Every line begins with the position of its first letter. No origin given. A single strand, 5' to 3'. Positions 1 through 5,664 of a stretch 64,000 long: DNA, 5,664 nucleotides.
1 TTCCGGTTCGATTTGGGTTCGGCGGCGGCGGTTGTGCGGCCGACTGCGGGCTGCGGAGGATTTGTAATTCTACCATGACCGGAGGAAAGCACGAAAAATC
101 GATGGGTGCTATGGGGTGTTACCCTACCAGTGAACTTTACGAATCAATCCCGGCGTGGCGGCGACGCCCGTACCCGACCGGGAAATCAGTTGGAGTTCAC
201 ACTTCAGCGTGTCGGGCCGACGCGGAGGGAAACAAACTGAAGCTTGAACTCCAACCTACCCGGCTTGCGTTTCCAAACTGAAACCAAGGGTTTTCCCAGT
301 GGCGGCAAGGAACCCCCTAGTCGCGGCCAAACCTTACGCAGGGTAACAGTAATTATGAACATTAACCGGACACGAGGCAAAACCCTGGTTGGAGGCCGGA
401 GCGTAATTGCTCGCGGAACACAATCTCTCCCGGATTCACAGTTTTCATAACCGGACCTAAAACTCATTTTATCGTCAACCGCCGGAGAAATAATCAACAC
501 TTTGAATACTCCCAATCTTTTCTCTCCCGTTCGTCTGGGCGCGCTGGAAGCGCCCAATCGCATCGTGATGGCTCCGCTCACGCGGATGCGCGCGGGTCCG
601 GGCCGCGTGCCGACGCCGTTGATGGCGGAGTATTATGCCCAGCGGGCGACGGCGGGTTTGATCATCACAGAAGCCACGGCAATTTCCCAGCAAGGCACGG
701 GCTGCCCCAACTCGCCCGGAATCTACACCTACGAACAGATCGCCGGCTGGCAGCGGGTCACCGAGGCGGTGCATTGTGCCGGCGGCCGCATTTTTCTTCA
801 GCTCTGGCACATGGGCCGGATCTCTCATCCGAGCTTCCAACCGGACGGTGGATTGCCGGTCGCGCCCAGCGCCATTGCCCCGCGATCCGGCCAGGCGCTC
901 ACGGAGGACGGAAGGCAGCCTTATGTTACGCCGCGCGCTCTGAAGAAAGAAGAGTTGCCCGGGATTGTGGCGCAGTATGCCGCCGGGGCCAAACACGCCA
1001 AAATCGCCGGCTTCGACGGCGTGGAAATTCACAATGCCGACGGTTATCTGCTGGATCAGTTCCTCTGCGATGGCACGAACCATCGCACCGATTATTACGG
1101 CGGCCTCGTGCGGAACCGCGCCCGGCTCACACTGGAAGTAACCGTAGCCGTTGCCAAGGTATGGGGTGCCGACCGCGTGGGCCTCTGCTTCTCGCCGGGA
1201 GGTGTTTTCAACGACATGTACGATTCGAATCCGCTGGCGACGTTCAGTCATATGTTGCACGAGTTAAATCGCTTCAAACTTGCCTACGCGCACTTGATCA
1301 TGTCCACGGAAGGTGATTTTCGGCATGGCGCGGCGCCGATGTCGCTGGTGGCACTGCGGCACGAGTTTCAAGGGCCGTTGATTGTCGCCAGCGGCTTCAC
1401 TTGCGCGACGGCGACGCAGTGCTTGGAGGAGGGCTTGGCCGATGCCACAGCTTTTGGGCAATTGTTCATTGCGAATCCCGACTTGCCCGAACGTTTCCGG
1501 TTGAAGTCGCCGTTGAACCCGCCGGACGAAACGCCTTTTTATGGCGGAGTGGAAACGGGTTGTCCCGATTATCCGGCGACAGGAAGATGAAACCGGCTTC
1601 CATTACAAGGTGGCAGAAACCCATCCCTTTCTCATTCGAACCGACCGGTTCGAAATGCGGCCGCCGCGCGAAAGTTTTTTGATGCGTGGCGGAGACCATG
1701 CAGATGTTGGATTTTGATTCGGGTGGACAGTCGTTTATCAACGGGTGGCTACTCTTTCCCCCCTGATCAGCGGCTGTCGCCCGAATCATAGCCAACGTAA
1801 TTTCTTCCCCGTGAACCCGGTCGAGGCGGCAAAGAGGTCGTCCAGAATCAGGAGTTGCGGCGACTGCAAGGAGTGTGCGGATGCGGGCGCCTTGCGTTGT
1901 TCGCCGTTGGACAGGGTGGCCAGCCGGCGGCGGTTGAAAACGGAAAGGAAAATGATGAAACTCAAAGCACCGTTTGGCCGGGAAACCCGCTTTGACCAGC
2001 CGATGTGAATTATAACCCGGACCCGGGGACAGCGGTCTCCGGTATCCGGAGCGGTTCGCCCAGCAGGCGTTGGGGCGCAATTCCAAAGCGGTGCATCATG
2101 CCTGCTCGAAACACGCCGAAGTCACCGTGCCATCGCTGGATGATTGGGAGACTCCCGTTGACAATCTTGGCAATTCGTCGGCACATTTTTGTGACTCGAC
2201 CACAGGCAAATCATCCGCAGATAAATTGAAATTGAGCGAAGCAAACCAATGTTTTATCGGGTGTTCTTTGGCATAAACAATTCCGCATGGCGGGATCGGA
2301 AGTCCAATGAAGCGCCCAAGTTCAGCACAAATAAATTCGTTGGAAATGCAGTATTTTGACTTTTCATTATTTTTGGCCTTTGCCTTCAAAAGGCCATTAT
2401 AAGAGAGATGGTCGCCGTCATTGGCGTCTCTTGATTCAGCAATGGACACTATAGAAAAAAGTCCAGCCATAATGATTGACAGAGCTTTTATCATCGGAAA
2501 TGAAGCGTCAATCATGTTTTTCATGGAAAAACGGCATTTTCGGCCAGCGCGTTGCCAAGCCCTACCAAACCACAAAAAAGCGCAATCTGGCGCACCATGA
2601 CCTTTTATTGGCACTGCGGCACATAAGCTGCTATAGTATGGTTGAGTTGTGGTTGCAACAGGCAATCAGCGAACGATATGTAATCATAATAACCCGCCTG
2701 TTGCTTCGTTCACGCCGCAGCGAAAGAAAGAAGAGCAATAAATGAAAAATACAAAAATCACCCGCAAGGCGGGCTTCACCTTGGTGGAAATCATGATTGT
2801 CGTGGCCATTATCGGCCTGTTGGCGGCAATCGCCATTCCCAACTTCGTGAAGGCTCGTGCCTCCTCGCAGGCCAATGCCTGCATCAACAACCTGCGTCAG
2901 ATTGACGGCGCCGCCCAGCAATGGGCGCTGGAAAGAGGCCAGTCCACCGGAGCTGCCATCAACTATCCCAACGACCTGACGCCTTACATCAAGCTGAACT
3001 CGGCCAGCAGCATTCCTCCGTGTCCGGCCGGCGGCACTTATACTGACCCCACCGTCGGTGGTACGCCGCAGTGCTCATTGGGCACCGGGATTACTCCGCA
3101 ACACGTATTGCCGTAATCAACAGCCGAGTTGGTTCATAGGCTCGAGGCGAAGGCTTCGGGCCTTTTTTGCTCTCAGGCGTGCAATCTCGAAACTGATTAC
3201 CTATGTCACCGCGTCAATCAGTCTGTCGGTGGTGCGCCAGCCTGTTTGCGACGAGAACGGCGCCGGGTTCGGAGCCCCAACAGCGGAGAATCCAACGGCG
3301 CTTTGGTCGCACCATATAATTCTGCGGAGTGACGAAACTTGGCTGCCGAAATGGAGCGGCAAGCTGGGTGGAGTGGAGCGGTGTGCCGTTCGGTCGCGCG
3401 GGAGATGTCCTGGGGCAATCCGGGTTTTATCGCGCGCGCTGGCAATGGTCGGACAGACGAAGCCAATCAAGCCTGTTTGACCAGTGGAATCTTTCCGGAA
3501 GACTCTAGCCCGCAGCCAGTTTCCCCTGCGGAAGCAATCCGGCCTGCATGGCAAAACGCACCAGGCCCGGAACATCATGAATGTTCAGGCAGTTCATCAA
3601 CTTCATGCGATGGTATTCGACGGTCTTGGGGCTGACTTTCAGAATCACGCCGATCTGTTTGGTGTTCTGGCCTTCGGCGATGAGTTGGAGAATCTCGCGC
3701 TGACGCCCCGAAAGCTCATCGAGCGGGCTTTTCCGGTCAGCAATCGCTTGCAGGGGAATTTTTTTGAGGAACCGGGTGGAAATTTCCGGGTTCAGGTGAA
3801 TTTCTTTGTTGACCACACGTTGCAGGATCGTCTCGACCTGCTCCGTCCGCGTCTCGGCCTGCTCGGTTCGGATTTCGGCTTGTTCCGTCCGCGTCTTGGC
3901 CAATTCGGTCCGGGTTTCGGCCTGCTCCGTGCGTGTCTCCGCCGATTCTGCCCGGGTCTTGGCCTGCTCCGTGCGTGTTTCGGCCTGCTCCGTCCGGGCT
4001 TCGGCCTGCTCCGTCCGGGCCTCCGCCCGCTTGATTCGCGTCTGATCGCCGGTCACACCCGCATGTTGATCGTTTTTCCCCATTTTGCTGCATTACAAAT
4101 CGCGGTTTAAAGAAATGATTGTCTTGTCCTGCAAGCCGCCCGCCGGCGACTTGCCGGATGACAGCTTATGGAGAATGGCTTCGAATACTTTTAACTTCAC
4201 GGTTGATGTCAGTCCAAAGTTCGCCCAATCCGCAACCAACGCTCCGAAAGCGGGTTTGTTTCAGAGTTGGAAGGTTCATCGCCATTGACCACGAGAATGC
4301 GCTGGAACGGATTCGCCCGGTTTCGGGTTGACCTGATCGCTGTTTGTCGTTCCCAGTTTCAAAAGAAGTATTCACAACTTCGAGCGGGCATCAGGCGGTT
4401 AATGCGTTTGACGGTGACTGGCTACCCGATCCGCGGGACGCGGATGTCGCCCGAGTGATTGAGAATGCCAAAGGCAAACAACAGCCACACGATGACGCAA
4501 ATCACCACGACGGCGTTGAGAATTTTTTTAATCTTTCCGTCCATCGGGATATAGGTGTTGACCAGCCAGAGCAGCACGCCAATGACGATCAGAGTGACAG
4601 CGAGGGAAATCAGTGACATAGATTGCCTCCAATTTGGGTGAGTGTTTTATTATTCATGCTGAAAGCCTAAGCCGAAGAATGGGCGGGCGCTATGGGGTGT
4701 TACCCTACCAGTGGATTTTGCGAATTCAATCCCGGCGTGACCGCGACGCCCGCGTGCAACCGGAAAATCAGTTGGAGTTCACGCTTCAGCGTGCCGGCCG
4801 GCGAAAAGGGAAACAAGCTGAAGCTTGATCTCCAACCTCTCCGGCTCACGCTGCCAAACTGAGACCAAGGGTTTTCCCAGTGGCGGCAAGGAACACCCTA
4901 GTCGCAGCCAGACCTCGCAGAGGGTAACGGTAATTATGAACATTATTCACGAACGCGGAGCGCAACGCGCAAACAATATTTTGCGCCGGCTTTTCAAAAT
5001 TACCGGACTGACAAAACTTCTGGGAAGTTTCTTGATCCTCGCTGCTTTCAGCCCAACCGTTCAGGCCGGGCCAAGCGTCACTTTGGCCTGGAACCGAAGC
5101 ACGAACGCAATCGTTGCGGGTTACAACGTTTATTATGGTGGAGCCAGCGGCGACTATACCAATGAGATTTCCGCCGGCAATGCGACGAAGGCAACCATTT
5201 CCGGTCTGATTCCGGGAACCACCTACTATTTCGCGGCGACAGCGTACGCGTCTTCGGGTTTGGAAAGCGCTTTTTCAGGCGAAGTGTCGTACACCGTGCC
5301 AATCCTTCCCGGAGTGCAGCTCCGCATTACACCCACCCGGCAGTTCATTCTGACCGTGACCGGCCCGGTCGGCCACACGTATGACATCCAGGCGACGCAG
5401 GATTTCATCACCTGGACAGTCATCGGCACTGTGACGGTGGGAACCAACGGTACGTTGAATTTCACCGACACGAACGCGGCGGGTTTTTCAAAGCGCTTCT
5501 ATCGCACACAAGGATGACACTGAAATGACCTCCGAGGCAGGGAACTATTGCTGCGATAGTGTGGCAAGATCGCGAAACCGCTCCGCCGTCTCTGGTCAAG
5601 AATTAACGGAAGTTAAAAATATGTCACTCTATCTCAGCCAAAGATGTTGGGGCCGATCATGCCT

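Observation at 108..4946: Two copies of a 258-bp structured divergent intergenic module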

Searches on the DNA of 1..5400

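Call 6: search_rna_families(source=window, start=1, end=5400, threshold=evalue, max_evalue=10, show_alignments=3)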
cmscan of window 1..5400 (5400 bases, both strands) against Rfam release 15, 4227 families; matches with E-value up to 10: 4.
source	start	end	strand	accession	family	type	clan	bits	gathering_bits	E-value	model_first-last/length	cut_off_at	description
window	2758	2780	-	RF01356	CRISPR-DR28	Gene; CRISPR;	-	19.4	35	8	1-24/24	no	CRISPR RNA direct repeat element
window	3915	3967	+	RF00052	lin-4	Gene; miRNA;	-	18.9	40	4.2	1-80/80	no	lin-4 microRNA precursor family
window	1701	1733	+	RF02129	GNAS-AS1_3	Gene; lncRNA;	-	14.4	42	9.4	1-38/38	no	GNAS antisense RNA 1 conserved region 3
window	3716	3800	+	RF02166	PVT1_3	Gene; lncRNA;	-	13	45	6.2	1-95/95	no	Pvt1 oncogene conserved region 3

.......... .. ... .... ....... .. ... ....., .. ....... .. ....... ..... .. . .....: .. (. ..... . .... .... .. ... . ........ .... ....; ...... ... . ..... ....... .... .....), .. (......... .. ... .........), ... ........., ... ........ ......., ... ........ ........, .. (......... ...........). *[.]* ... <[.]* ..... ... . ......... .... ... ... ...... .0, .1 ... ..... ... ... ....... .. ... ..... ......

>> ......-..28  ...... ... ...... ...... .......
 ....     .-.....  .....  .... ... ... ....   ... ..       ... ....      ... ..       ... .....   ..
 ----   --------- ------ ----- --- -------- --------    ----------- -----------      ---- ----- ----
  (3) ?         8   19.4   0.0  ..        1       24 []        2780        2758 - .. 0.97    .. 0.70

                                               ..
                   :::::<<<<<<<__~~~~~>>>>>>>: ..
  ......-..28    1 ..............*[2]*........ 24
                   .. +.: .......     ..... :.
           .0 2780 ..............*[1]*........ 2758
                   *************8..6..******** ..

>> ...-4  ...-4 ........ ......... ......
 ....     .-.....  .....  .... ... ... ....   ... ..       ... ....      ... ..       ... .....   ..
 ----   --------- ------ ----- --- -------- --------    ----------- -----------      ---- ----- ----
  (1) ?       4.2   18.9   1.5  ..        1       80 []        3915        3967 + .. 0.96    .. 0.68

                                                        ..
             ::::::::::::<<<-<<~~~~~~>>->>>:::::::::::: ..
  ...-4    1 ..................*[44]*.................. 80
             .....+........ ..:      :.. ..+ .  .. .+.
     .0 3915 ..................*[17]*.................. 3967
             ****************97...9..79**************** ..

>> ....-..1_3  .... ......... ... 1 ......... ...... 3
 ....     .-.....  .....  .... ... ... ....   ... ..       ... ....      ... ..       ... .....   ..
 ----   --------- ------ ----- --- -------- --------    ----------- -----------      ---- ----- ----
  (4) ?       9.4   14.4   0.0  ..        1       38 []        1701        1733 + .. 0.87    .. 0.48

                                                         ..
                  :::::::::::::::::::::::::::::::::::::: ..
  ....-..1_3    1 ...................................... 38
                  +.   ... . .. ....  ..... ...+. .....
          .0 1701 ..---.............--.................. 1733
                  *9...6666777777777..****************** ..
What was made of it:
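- On Structured cis-regulatory RNA (riboswitch / leader): No hit in the module at E <= 10 over 1-5400 (call 6).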

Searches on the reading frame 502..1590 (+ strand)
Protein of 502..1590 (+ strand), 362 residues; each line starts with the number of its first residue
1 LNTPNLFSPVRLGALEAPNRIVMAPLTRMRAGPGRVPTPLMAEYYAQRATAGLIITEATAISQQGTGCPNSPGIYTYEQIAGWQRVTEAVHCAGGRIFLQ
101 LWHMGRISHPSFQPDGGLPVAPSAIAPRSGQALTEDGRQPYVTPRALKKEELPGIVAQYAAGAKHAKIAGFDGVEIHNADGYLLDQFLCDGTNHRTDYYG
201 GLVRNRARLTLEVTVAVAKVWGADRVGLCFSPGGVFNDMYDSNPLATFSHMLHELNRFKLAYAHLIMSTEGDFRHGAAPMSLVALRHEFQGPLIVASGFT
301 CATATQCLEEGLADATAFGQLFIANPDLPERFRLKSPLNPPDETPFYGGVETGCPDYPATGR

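Call 13: find_encoding_contigs(protein=window:502-1590:+, flank=10000, max_places=6)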
Protein window:502-1590:+ (362 aa): 1 contig read that carries it; 1 place shown.
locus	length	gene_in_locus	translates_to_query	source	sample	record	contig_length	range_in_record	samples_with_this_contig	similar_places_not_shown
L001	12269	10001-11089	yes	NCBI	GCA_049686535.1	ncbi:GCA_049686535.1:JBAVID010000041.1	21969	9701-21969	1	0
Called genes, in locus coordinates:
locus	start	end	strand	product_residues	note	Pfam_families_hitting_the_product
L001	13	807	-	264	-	PF01061:ABC2_membrane, PF12698:ABC2_membrane_3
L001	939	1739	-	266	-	PF00005:ABC_tran, PF13304:AAA_21 (faint)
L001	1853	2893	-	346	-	PF08240:ADH_N, PF00107:ADH_zinc_N, PF13602:ADH_zinc_N_2 (weak)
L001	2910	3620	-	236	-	PF05239:PRC (faint)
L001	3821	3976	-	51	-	PF11752:DUF3309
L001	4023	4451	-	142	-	-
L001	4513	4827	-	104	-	-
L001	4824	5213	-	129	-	PF07332:Phage_holin_3_6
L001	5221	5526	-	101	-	PF05957:DUF883, PF19029:DUF883_C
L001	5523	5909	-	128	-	PF16561:AMPK1_CBM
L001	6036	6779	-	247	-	-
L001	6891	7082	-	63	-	-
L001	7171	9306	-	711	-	PF04333:MlaA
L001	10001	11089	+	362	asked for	PF00724:Oxidored_FMN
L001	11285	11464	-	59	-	-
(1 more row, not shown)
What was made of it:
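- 502..1590 (+): OYE-type NADH:flavin oxidoreductase, the gene served by copy A. Pfam Oxidored_FMN (call 13).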

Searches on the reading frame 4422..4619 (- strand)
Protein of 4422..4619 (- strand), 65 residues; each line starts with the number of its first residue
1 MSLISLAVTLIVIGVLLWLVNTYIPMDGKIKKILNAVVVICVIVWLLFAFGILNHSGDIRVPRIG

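Call 51: search_protein_families(library=pfam, proteins=[window:4422-4619:-], max_evalue=0.01)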
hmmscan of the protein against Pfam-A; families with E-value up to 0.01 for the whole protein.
window:4422-4619:- (65 aa): 1 family
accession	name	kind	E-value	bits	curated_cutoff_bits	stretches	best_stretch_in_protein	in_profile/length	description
PF06196.17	DUF997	-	0.0079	16.5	26.3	0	36-55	11-30/77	Protein of unknown function (DUF997)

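Call 61: search_protein_families(library=ncbifam, proteins=[window:4422-4619:-], max_evalue=0.1)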
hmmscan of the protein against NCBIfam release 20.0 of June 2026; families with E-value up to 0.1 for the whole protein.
window:4422-4619:- (65 aa): 4 families
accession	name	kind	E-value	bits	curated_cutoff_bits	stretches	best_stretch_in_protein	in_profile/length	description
NF041949.1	THIVI_2564_fam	equivalog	3.3e-21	75.1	33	1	3-53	1-51/51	Thivi_2564 family membrane protein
NF047765.1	LIC_13387_fam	subfamily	0.0097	15.6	33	1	4-50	62-108/131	LIC_13387 family protein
NF004927.0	PRK06286.1-2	equivalog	0.067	13.5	138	1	32-60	5-33/87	putative monovalent cation/H+ antiporter subunit G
TIGR01590.1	yir-bir-cir_Pla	paralog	0.077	12.8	71.1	1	15-51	39-77/201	yir/bir/cir-family of variant antigens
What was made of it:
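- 4422..4619 (-): Thivi_2564-family 65-aa membrane protein, the first gene of the leftward unit of copy B. It has its own GGAGG ribosome-binding site. NCBIfam NF041949, E = 3.3e-21 (call 61).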

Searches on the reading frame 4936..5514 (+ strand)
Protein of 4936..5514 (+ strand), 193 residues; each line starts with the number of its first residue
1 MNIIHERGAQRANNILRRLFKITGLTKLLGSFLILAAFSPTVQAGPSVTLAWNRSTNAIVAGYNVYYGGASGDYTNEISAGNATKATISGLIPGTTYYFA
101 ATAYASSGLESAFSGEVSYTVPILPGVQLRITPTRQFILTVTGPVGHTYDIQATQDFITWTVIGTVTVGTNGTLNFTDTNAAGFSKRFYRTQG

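Call 51: search_protein_families(library=pfam, proteins=[window:4936-5514:+], max_evalue=0.01)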
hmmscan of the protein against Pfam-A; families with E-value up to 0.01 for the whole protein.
seq(193 aa): 2 families
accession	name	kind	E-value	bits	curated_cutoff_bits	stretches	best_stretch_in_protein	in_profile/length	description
PF00041.27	fn3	-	3.3e-08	34.1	25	1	46-113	14-77/84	Fibronectin type III domain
PF16656.11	Pur_ac_phosph_N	-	0.00021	22.2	30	1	47-106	14-83/93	Purple acid Phosphatase, N-terminal domain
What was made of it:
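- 4936..5517 (+): 193-aa secreted FN3 protein. Its ATG is the predicted +1 of the rightward promoter. Pfam fn3, E = 3.3e-8 (call 51).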

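Call 61: search_protein_families(library=ncbifam, proteins=[window:4936-5514:+], max_evalue=0.1)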
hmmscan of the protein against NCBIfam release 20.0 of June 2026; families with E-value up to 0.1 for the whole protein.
seq(193 aa): 0 families
